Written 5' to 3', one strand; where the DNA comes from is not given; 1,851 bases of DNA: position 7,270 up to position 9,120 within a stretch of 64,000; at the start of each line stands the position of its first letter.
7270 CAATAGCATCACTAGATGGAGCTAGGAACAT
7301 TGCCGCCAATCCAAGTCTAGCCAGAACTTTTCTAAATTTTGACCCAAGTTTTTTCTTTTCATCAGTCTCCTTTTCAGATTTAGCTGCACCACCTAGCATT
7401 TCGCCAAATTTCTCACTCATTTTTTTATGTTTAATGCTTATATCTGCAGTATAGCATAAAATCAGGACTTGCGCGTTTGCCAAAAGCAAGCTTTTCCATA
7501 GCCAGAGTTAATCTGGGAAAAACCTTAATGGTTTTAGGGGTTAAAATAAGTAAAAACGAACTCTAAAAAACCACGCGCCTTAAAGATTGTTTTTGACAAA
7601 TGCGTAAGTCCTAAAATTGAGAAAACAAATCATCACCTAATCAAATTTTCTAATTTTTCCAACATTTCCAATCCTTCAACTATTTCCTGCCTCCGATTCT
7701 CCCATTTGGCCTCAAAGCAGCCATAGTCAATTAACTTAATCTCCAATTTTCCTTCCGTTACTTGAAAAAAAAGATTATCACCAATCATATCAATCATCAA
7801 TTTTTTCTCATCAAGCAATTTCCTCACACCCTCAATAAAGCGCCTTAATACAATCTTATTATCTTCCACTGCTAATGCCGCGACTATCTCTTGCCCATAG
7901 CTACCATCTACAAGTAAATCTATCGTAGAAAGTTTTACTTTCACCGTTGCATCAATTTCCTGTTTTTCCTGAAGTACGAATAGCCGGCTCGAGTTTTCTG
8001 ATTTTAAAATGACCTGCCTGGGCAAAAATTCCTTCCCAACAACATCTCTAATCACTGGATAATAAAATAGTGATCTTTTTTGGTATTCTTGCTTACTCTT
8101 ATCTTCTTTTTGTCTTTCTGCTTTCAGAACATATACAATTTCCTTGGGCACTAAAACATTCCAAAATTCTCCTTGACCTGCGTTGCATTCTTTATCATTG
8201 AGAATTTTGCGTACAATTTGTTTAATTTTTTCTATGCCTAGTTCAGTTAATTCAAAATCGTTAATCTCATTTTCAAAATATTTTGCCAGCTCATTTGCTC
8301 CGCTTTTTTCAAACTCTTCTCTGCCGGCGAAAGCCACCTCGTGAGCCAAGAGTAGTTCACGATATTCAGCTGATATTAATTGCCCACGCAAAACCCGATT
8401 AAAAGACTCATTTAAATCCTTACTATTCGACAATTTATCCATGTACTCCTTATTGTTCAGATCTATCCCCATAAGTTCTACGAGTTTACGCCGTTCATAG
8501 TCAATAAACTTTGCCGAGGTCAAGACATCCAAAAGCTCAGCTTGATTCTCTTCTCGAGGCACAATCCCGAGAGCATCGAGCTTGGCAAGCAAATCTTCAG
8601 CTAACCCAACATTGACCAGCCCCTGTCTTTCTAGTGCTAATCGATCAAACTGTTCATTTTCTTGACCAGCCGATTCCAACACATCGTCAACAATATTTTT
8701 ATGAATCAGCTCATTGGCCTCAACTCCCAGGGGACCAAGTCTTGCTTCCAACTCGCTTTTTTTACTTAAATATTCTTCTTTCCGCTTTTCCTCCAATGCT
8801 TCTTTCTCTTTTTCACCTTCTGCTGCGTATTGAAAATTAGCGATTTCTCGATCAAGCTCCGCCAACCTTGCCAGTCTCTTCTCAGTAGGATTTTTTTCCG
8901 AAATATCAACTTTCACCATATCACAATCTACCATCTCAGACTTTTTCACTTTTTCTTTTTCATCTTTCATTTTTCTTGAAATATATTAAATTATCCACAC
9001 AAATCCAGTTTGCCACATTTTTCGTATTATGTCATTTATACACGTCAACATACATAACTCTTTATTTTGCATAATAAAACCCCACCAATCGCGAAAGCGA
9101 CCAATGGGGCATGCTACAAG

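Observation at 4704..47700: Recurring intergenic motif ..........(C)-(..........) in five gene-proximal positions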

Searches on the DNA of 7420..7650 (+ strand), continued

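Call 101: search_with_rna_model(model_id=R1, sources=[L143, L144, L145, L146, L147], max_evalue=1)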
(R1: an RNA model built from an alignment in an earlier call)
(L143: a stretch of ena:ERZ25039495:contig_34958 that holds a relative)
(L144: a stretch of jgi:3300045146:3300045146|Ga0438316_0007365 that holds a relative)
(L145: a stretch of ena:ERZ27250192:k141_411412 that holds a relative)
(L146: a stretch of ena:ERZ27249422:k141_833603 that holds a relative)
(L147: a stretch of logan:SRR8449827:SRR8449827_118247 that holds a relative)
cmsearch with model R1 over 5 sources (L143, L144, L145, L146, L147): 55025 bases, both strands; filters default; matches with E-value up to 1: 3.
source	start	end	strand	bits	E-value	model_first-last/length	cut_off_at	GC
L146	482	627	+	20.1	0.0046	1-155/155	no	0.51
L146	3695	3763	-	11.9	0.43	41-112/155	no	0.36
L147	280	348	-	11.9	0.43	41-112/155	no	0.36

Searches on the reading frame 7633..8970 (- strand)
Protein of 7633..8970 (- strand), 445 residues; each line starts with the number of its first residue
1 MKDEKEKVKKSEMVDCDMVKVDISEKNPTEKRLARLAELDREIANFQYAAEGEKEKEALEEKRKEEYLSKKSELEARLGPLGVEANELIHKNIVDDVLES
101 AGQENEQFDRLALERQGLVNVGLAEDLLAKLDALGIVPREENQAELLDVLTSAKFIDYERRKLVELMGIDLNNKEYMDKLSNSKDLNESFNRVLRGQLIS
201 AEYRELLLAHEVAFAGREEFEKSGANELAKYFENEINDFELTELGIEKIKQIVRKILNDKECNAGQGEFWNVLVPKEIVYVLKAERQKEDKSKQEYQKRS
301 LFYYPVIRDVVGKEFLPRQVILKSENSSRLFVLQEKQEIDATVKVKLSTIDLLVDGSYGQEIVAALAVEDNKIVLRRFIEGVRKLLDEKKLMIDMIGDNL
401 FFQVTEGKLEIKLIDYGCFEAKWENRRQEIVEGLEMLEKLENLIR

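Call 14: search_protein_families(library=pfam, proteins=[window:7633-8970:-])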
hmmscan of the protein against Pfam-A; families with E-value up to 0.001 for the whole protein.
window:7633-8970:- (445 aa): 0 families

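Call 18: find_encoding_contigs(protein=window:7633-8970:-, flank=10000, max_places=10)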
Protein window:7633-8970:- (445 aa): 1 contig read that carries it; 1 place shown.
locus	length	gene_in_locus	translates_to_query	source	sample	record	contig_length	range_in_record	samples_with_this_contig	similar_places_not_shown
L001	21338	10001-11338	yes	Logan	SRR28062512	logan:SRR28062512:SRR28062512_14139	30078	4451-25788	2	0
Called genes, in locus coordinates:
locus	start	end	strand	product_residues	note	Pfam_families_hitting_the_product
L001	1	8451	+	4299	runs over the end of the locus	?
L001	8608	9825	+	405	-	PF00586:AIRS (weak), PF02769:AIRS_C (weak)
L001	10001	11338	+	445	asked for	-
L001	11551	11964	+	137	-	-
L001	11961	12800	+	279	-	PF01370:Epimerase, PF04321:RmlD_sub_bind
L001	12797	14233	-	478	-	PF01979:Amidohydro_1, PF07969:Amidohydro_3 (weak)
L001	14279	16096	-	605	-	PF00117:GATase, PF07722:Peptidase_C26, PF02540:NAD_synthase (weak), PF00958:GMP_synt_C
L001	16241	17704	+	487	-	PF00478:IMPDH, PF00571:CBS (weak), PF01645:Glu_synthase (weak), PF01070:FMN_dh, PF03060:NMO (weak)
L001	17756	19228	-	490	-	PF12708:Pect-lyase_RHGA_epim (weak), PF00295:Glyco_hydro_28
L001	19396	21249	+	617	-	PF02366:PMT, PF13231:PMT_2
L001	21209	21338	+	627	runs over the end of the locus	PF02366:PMT (weak), PF13231:PMT_2 (weak)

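Call 33: find_homologous_proteins(query=window:7633-8970:-, max_evalue=1e-10)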
Query window:7633-8970:- (445 aa): 12 proteins with E <= 1e-10 among 8000 candidates.
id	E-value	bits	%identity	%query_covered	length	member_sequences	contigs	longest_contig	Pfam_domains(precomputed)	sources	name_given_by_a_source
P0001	5.9e-275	930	100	100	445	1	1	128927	-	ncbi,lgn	ncbi:MAG: hypothetical protein WAV73_05650 [Candidatus Moraniibacteriota bacterium]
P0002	1.6e-242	823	87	100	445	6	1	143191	-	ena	-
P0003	6.5e-139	482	53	95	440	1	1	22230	-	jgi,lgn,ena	-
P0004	1.3e-138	481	55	92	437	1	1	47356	-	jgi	jgi:hypothetical protein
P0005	6.7e-132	459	55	92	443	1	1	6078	-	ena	-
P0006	4.2e-131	456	50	100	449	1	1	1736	-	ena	-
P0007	7.2e-128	446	52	92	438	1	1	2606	-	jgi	jgi:hypothetical protein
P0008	1.2e-127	445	51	94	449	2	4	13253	-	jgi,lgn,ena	-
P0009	1.2e-118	415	49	93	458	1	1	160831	-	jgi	jgi:hypothetical protein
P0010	2.0e-108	382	53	74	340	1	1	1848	-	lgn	-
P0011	4.4e-105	371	52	74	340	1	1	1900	-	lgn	-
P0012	1.1e-104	369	51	74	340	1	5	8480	-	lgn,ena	-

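Call 34: find_encoding_contigs(protein=P0002, flank=10000, max_places=3)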
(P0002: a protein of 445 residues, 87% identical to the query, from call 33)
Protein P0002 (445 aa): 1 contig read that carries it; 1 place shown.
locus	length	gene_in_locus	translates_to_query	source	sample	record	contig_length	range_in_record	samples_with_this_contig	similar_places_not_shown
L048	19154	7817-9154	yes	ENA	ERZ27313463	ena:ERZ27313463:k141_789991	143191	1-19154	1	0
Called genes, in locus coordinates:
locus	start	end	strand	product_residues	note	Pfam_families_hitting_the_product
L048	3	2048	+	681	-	?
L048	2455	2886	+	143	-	-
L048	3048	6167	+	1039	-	PF22243:DUF5018-rel (faint), PF13229:Beta_helix (weak), PF16410:DUF5018 (weak)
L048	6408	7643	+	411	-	PF00586:AIRS (weak), PF02769:AIRS_C (weak)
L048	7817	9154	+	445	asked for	-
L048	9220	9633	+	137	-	-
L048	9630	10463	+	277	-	PF01370:Epimerase (weak), PF04321:RmlD_sub_bind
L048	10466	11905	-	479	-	PF01979:Amidohydro_1, PF07969:Amidohydro_3 (weak)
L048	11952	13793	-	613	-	PF00117:GATase, PF07722:Peptidase_C26, PF02540:NAD_synthase (weak), PF00958:GMP_synt_C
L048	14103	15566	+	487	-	PF00478:IMPDH, PF03060:NMO (faint), PF00571:CBS (weak), PF00977:His_biosynth (faint), PF01070:FMN_dh (weak), PF01645:Glu_synthase (weak)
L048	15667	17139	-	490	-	PF12708:Pect-lyase_RHGA_epim (weak), PF00295:Glyco_hydro_28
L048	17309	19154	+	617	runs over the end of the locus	PF02366:PMT, PF13231:PMT_2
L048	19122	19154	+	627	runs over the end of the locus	PF02366:PMT (weak), PF13231:PMT_2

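Call 35: find_encoding_contigs(protein=P0004, flank=10000, max_places=3)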
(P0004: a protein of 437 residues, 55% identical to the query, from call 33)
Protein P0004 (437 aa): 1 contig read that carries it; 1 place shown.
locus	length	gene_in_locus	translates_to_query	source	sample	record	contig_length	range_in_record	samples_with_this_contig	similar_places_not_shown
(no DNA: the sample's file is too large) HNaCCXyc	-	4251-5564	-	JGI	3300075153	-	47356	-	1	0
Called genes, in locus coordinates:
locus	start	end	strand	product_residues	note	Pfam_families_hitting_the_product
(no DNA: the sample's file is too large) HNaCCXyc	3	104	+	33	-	?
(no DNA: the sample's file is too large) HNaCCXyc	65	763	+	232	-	-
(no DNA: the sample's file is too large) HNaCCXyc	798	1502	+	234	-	PF13643:DUF4145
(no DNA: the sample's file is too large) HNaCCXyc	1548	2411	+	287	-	PF02906:Fe_hyd_lg_C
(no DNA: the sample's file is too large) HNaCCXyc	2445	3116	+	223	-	-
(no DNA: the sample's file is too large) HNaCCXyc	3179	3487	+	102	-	-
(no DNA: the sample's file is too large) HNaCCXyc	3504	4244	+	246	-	PF05175:MTS, PF13489:Methyltransf_23, PF01135:PCMT, PF01209:Ubie_methyltran, PF05148:Methyltransf_8, PF06325:PrmA, PF13847:Methyltransf_31, PF08241:Methyltransf_11, +6 more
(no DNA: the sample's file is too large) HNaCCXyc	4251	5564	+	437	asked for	-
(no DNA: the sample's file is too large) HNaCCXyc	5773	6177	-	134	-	PF27226:AF_1845 (weak)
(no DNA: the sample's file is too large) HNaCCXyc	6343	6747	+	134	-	-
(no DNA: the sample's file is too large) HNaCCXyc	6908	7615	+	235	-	PF08713:DNA_alkylation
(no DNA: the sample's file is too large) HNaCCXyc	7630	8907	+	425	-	PF04280:Tim44, PF11335:DUF3137 (weak)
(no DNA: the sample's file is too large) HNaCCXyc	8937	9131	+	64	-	PF11127:YgaP-like_TM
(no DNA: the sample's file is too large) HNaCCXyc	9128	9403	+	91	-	-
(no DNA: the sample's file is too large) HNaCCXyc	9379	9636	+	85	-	PF13376:OmdA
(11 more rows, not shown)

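Call 36: find_encoding_contigs(protein=P0009, flank=10000, max_places=3)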
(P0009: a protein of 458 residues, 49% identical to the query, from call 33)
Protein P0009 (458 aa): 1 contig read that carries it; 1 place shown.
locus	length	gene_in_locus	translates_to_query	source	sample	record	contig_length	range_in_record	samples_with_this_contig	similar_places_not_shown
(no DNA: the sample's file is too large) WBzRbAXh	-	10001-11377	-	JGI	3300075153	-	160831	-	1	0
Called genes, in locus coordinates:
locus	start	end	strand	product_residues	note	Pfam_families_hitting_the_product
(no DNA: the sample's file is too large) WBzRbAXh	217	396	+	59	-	PF04014:MazE_antitoxin (weak)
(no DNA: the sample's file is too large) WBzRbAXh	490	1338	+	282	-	PF02498:Bro-N (weak)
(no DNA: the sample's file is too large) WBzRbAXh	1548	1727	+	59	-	PF04014:MazE_antitoxin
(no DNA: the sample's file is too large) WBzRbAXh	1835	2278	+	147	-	PF12643:MazG-like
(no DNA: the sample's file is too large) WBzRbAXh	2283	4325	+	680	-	PF00270:DEAD (faint), PF04851:ResIII (weak), PF05970:PIF1 (faint), PF13401:AAA_22 (faint), PF24883:NPHP3_N (weak), PF09848:SLFN-g3_helicase, PF00717:Peptidase_S24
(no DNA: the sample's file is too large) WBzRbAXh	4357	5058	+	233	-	-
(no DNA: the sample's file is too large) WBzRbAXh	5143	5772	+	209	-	PF00702:Hydrolase, PF12710:HAD, PF13419:HAD_2 (faint), PF08282:Hydrolase_3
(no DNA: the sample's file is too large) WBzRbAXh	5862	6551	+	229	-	PF12686:DUF3800 (weak)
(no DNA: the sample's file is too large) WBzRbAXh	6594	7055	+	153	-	-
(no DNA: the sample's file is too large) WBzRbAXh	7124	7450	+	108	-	PF04480:DUF559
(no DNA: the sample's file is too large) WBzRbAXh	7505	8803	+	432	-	PF00089:Trypsin (faint), PF13365:Trypsin_2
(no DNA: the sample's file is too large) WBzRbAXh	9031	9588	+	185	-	PF20803:PaaX_M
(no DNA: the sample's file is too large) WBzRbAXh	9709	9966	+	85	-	PF01541:GIY-YIG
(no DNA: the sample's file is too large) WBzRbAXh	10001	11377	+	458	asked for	-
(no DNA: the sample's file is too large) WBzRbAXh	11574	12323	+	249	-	PF00174:Oxidored_molyb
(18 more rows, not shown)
